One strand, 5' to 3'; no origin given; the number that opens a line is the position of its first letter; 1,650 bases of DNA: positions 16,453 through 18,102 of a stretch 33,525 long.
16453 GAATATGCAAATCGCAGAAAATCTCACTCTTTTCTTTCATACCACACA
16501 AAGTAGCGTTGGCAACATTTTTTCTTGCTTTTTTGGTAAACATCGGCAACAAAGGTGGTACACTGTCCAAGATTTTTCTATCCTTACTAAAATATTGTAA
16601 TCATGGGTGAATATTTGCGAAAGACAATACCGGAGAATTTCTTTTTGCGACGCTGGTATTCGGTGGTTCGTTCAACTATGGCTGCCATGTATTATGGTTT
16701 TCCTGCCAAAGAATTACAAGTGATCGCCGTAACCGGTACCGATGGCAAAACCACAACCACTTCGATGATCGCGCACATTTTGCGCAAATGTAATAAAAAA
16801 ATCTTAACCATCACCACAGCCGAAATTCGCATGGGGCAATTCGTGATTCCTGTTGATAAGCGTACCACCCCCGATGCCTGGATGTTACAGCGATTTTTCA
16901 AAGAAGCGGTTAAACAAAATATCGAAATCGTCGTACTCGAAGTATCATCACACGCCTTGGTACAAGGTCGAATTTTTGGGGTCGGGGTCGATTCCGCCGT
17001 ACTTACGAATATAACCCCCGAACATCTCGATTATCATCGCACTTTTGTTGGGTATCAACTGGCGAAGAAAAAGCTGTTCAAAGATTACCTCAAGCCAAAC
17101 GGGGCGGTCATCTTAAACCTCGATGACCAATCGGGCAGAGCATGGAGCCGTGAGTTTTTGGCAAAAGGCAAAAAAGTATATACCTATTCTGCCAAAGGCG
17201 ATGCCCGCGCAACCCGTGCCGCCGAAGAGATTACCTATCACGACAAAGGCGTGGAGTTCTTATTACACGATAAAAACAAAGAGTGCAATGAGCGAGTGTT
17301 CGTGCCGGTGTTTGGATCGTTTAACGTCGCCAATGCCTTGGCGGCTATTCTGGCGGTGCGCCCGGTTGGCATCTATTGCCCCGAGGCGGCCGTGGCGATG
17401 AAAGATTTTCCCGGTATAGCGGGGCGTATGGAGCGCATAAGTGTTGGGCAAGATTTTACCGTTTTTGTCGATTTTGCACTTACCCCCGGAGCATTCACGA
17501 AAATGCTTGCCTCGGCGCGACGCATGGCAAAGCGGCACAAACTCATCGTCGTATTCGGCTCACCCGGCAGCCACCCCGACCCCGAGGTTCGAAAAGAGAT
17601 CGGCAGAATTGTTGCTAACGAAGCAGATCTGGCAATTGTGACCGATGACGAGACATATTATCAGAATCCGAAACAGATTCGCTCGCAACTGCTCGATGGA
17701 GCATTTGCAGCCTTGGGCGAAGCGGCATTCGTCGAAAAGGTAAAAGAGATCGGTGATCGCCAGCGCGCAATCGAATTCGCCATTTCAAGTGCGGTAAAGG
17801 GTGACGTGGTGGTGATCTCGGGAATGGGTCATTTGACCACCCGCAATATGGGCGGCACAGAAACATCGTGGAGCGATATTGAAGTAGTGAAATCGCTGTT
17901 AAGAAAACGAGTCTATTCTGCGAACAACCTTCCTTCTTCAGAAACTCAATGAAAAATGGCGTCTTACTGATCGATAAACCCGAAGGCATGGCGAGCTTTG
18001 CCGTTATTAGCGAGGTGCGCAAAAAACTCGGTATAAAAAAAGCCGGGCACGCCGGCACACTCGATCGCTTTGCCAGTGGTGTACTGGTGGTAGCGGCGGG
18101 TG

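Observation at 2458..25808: Six copies of a 42-bp palindromic element (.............-N16-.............), confined to intergenic gaps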

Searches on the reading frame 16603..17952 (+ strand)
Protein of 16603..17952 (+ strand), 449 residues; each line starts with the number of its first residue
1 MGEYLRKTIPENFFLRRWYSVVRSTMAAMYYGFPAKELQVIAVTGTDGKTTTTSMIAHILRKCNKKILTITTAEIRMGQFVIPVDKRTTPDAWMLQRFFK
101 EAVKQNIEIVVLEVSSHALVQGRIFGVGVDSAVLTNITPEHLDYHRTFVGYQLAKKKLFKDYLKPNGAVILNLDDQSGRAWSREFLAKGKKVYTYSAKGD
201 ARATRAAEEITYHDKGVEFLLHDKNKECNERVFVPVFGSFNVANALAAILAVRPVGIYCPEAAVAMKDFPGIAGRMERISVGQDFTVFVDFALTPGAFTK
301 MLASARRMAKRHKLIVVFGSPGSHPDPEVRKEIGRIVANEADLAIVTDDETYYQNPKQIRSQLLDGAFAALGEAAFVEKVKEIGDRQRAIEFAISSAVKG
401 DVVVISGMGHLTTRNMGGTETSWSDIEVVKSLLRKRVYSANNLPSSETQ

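Call 7: search_protein_families(library=ncbifam, proteins=[window:16603-17952:+])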
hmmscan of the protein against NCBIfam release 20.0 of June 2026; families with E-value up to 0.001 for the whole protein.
window:16603-17952:+ (449 aa): 30 families (the best 25 are shown)
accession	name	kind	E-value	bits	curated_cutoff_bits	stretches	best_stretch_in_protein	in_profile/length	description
TIGR01085.1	murE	subfamily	1.5e-104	350.5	257.3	1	23-433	70-471/472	UDP-N-acetylmuramyl-tripeptide synthetase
NF001124.0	PRK00139.1-2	equivalog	1.1e-103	347.7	476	1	24-436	97-495/500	UDP-N-acetylmuramoyl-L-alanyl-D-glutamate--2,6-diaminopimelate ligase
NF001126.0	PRK00139.1-4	equivalog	6.5e-99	331.7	373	1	24-436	90-485/486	UDP-N-acetylmuramoyl-L-alanyl-D-glutamate--2,6-diaminopimelate ligase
NF008896.0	PRK11929.1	equivalog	1.7e-94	317.5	1023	1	24-439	98-504/965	bifunctional UDP-N-acetylmuramoyl-L-alanyl-D-glutamate--2,6-diaminopimelate ligase MurE/UDP-N-acetylmuramoyl-tripeptide--D-alanyl-D-alanine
NF001123.0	PRK00139.1-1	equivalog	3.2e-75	253.7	586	1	24-435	93-491/493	UDP-N-acetylmuramoyl-L-alanyl-D-glutamate--2,6-diaminopimelate ligase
NF010628.0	PRK14022.1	equivalog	1e-62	212.4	536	1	23-427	96-475/483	UDP-N-acetylmuramoyl-L-alanyl-D-glutamate--L-lysine ligase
NF001130.0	PRK00139.2-4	equivalog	6.9e-53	180.1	715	1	25-433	96-511/516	UDP-N-acetylmuramoyl-L-alanyl-D-glutamate--2,6-diaminopimelate ligase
TIGR02068.2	cya_phycin_syn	equivalog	4.1e-36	124.3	850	1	28-405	469-846/862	cyanophycin synthetase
NF001129.0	PRK00139.2-3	equivalog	3.2e-34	118.3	762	1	24-412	104-493/517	UDP-N-acetylmuramoyl-L-alanyl-D-glutamate--2,6-diaminopimelate ligase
TIGR01082.1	murC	equivalog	3.4e-33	115.4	335.1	2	127-412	166-442/449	UDP-N-acetylmuramate--L-alanine ligase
NF001127.0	PRK00139.2-1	equivalog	5.8e-33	114.4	997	2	235-433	320-511/520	UDP-N-acetylmuramoyl-L-alanyl-D-glutamate--2,6-diaminopimelate ligase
NF010623.0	PRK14016.1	subfamily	2.6e-30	105.3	877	1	35-405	477-848/871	cyanophycin synthetase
TIGR01087.1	murD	equivalog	2.9e-28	99.1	211.95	2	102-286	146-318/441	UDP-N-acetylmuramoyl-L-alanine--D-glutamate ligase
NF001131.0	PRK00139.2-5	equivalog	2e-27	96.2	1000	1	25-409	96-458/483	UDP-N-acetylmuramoyl-L-alanyl-D-glutamate--2,6-diaminopimelate ligase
NF053645.1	pMurC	equivalog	9e-25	87.3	560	2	38-187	102-236/492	pseudomurein biosynthesis peptide ligase pMurC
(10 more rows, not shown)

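Call 9: find_encoding_contigs(protein=window:16603-17952:+, flank=10000, max_places=10)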
Protein window:16603-17952:+ (449 aa): 1 contig read that carries it; 1 place shown.
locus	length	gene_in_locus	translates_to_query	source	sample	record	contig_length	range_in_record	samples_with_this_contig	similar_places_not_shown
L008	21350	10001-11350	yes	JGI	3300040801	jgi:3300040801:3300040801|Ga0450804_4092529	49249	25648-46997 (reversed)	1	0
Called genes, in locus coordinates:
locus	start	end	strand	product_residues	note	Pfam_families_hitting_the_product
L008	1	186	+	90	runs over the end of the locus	-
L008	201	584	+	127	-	-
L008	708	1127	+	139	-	-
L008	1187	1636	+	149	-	-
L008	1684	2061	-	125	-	PF00903:Glyoxalase, PF22677:Ble-like_N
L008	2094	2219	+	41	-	-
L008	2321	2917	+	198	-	-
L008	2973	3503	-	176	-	PF13673:Acetyltransf_10 (weak), PF00583:Acetyltransf_1, PF13508:Acetyltransf_7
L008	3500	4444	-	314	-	PF01758:SBF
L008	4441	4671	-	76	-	PF12674:Zn_ribbon_2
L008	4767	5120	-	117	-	PF08818:DUF1801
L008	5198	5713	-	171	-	PF00903:Glyoxalase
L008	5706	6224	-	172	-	-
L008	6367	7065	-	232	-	-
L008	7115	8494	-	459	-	PF02878:PGM_PMM_I, PF02879:PGM_PMM_II, PF02880:PGM_PMM_III, PF00408:PGM_PMM_IV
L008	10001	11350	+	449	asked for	PF08245:Mur_ligase_M, PF02875:Mur_ligase_C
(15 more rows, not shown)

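Call 16: find_homologous_proteins(query=window:16603-17952:+, max_evalue=1e-60)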
Query window:16603-17952:+ (449 aa): 555 proteins with E <= 1e-60 among 8000 candidates; the best 120 are listed.
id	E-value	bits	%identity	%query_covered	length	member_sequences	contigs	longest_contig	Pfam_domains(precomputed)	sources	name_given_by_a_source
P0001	2.7e-297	1003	100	100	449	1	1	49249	PF02875.27,PF08245.19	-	-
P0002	3.2e-149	515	53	96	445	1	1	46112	PF02875.27,PF08245.19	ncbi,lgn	-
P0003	4.5e-142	492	52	98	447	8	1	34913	PF02875.27,PF08245.19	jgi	jgi:UDP-N-acetylmuramoyl-L-alanyl-D-glutamate--2,6-diaminopimelate ligase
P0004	1.2e-140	487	52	96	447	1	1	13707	PF02875.27,PF08245.19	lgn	-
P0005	1.7e-139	483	51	91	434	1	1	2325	PF02875.27,PF08245.19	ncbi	-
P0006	2.5e-138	480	50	96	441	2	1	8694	PF02875.27,PF08245.19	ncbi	-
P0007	9.5e-138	478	51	96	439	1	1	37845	PF02875.27,PF08245.19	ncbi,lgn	-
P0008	2.7e-134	466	49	96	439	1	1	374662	PF02875.27,PF08245.19,PF00994.30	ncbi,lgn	-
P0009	2.3e-132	460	48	98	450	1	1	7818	PF02875.27,PF08245.19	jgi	jgi:UDP-N-acetylmuramyl-tripeptide synthetase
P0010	8.3e-132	458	48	96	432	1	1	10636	PF02875.27,PF08245.19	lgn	-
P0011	3.3e-130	453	52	96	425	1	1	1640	PF02875.27,PF08245.19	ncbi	-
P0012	1.0e-128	448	50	96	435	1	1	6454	PF02875.27,PF08245.19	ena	-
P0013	2.2e-127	444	49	96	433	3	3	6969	PF02875.27,PF08245.19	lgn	-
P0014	3.8e-126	440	48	96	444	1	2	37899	PF02875.27,PF08245.19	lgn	-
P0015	1.0e-125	438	49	97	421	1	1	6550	PF02875.27,PF08245.19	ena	-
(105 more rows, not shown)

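Call 26: find_encoding_contigs(protein=P0002, flank=10000, max_places=3)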
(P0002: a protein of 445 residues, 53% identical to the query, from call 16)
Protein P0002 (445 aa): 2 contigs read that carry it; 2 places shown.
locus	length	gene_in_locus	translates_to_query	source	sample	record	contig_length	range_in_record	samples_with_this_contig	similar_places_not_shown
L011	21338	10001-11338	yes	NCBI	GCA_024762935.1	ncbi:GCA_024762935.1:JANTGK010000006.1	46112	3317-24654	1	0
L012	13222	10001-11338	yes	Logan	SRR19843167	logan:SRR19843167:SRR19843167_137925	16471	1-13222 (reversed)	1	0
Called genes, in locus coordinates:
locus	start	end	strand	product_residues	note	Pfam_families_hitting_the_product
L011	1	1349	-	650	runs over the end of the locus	-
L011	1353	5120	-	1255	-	-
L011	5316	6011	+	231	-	PF01797:Y1_Tnp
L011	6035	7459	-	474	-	PF02878:PGM_PMM_I, PF02879:PGM_PMM_II, PF02880:PGM_PMM_III, PF00408:PGM_PMM_IV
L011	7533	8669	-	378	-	PF04545:Sigma70_r4, PF05066:HARE-HTH (faint)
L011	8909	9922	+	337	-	PF00044:Gp_dh_N, PF02800:Gp_dh_C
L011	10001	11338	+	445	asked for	PF08245:Mur_ligase_M, PF02875:Mur_ligase_C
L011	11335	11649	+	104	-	PF02261:Asp_decarbox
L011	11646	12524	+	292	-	PF01509:TruB_N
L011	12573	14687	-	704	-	PF22745:Nlig-Ia, PF01653:DNA_ligase_aden, PF03120:OB_DNA_ligase, PF03119:DNA_ligase_ZBD, PF12826:HHH_2, PF14520:HHH_5 (weak), PF00533:BRCT, PF12738:PTCB-BRCT (weak)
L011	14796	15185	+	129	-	PF01042:Ribonuc_L-PSP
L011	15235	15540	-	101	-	-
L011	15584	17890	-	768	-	PF01541:GIY-YIG, PF27096:UvrC_M, PF22920:UvrC_RNaseH, PF08459:UvrC_RNaseH_dom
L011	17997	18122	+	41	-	-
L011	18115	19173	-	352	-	PF02463:SMC_N, PF13175:AAA_15, PF13476:AAA_23, PF13555:AAA_29 (weak), PF13304:AAA_21 (weak)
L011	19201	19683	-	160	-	-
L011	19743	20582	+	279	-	PF01370:Epimerase, PF04321:RmlD_sub_bind, PF01073:3Beta_HSD (weak), PF16363:GDP_Man_Dehyd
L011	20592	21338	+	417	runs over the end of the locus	PF08245:Mur_ligase_M, PF02875:Mur_ligase_C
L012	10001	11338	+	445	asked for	PF08245:Mur_ligase_M, PF02875:Mur_ligase_C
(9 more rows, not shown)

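Call 27: find_encoding_contigs(protein=P0003, flank=10000, max_places=3)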
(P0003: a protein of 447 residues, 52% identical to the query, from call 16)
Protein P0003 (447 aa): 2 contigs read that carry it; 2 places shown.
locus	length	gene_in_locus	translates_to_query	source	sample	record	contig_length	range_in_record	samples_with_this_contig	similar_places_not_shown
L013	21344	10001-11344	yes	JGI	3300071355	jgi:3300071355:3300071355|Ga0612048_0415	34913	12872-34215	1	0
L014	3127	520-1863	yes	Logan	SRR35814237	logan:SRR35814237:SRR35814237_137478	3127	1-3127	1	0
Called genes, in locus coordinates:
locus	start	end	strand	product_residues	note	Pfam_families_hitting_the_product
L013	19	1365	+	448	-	PF04551:GcpE, PF26540:GcpE_C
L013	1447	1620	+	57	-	-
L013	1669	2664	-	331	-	PF00294:PfkB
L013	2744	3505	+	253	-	PF13367:PrsW-protease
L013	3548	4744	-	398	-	PF02661:Fic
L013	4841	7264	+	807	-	PF00929:RNase_T, PF13307:Helicase_C_2 (weak)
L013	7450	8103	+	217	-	PF00551:Formyl_trans_N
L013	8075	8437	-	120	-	-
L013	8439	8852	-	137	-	-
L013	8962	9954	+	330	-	PF00044:Gp_dh_N, PF02800:Gp_dh_C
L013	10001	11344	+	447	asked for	PF08245:Mur_ligase_M, PF02875:Mur_ligase_C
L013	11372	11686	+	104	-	PF02261:Asp_decarbox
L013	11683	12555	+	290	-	PF01509:TruB_N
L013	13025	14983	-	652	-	-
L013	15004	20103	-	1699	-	PF12796:Ank_2 (faint)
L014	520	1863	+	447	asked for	PF08245:Mur_ligase_M, PF02875:Mur_ligase_C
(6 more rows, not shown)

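Call 39: search_protein_families(library=ncbifam, proteins=[L011:5316-6011:+], max_evalue=0.01)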
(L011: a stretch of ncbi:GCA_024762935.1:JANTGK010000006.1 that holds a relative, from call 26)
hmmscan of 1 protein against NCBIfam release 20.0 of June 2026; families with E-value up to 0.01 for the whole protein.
L011:5316-6011:+ (231 aa): 1 family
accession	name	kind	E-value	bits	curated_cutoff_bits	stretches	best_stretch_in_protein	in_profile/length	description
NF047646.1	REP_Tyr_transpos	equivalog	3.6e-16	59.3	80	1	11-142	9-146/146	REP-associated tyrosine transposase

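Call 51: find_homologous_proteins(query=L011:5316-6011:+, max_evalue=1e-10)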
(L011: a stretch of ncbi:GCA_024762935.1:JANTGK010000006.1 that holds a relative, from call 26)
Query L011:5316-6011:+ (231 aa): 7960 proteins with E <= 1e-10 among 8000 candidates; the best 120 are listed.
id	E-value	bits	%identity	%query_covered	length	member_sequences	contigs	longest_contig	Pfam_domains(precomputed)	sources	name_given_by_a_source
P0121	6.3e-159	545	100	100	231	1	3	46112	PF01797.22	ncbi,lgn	-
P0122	8.3e-78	280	53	97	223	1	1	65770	PF01797.22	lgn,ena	-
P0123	1.8e-76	275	54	97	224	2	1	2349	PF01797.22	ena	-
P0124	4.7e-76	274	52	97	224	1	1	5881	PF01797.22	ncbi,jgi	-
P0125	8.1e-76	273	53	97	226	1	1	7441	PF01797.22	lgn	-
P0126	2.3e-75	272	51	100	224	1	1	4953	PF01797.22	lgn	-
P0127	2.6e-75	271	53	100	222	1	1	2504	PF01797.22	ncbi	-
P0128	1.0e-74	269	52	97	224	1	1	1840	PF01797.22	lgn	-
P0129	8.6e-74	266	51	100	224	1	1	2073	PF01797.22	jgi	jgi:putative transposase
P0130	9.5e-74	266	53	92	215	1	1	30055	PF01797.22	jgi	jgi:putative transposase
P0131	1.2e-73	266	52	97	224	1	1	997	PF01797.22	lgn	-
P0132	1.3e-73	266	50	100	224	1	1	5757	PF01797.22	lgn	-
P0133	1.8e-73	265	51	100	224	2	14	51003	PF01797.22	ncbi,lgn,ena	-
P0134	2.3e-73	265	55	90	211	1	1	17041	PF01797.22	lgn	-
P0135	2.9e-73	265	52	97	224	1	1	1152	PF01797.22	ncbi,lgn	-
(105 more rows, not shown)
